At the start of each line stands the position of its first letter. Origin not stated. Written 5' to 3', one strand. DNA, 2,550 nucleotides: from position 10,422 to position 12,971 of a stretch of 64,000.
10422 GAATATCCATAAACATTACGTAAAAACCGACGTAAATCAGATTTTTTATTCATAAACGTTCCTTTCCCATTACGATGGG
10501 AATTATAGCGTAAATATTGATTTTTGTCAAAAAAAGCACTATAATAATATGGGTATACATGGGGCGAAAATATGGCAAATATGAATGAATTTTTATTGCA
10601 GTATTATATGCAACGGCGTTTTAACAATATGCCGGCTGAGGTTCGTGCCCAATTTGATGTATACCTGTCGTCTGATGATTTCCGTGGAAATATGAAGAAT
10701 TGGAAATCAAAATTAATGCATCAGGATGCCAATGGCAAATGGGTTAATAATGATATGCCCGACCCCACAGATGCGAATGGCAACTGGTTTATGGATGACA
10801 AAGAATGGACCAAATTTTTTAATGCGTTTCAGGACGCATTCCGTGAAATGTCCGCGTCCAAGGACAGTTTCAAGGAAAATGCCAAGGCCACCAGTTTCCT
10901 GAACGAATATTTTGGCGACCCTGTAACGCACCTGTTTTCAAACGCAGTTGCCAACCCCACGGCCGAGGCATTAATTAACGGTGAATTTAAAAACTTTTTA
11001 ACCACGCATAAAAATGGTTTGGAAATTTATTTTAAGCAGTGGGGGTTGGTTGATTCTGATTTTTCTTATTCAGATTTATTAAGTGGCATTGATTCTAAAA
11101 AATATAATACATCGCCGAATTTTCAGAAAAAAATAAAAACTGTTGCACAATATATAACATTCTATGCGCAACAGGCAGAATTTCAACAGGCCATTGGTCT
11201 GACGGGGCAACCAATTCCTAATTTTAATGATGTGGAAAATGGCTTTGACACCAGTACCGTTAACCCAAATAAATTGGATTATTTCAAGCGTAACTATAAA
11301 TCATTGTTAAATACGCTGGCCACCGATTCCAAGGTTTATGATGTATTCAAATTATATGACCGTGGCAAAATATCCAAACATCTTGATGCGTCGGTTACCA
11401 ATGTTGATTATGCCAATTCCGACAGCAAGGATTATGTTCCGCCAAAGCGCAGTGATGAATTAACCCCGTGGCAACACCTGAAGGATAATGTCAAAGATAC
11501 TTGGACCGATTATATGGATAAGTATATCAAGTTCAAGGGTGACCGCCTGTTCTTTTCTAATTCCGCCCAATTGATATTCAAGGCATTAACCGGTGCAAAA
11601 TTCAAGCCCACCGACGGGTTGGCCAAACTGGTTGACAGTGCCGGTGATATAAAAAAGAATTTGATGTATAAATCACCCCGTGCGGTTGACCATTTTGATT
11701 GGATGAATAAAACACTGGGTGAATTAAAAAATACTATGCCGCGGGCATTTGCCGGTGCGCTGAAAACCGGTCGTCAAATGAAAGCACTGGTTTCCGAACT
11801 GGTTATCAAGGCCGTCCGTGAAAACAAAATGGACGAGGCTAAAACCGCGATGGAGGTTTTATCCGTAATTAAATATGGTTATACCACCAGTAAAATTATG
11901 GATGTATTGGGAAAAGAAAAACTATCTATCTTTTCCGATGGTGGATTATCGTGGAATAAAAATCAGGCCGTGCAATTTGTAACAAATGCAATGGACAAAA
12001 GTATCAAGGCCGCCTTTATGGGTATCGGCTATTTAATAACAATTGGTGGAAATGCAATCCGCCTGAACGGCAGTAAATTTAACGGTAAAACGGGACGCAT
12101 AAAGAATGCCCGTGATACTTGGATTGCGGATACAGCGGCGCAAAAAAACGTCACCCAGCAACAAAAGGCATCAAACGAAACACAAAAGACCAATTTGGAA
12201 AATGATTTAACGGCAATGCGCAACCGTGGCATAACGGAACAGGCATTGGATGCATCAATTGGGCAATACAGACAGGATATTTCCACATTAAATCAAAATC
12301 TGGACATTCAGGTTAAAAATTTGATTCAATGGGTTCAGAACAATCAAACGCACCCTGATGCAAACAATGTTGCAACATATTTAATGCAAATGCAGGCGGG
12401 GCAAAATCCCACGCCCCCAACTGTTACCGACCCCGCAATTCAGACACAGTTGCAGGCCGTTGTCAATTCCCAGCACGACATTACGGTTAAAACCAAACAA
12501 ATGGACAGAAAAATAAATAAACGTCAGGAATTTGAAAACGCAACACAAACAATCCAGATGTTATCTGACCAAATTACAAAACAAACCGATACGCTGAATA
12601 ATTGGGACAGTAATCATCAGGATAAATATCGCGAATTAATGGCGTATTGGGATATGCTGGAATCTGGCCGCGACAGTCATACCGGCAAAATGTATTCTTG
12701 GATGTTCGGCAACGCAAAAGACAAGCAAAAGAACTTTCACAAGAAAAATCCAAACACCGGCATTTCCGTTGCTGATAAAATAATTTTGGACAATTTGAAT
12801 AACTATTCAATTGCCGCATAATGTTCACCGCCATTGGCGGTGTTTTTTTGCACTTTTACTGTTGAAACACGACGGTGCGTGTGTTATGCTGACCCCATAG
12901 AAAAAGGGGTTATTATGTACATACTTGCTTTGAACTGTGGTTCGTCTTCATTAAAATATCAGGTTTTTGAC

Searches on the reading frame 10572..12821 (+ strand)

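Call 11: search_protein_families(library=pfam, proteins=[P0002])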
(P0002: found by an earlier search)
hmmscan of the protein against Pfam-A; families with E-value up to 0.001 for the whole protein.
P0002 (524 aa): 3 families
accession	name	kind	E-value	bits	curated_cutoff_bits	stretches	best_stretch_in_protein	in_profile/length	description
PF02384.22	N6_Mtase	-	8e-117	390.4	20.4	1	176-490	3-310/311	N-6 DNA Methylase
PF12161.14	HsdM_N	-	2.3e-20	74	24.5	1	10-163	1-135/135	HsdM N-terminal domain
PF13847.12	Methyltransf_31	-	0.00068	19.8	27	0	230-311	5-81/145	Methyltransferase domain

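Call 12: search_protein_families(library=ncbifam, proteins=[P0002])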
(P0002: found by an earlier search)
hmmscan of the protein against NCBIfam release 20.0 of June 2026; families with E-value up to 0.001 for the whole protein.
P0002 (524 aa): 6 families
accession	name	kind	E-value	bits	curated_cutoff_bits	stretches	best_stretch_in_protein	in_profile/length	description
TIGR00497.1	hsdM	equivalog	4.1e-221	735.1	242.75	1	6-512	1-515/515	type I restriction-modification system subunit M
TIGR02987.1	met_A_Alw26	exception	2.3e-12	46.5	353.5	1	196-315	1-123/523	Alw26I/Eco31I/Esp3I family type II restriction adenine-specific DNA-methyltransferase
NF047738.1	antiphage_MADS2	equivalog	2.3e-12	46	720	2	165-251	280-354/654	methylation-associated defense system DNA methyltransferase MAD2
TIGR03534.1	RF_mod_PrmC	equivalog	7.9e-08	32.1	199.1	1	216-316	76-168/253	peptide chain release factor N(5)-glutamine methyltransferase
NF033452.1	BREX_1_MTaseX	exception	2e-05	22.6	500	0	304-463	507-665/1210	BREX-1 system adenine-specific DNA-methyltransferase PglX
TIGR01177.1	TIGR01177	hypoth_equivalog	0.00086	18.7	316.55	0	227-320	181-266/330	TIGR01177 family methyltransferase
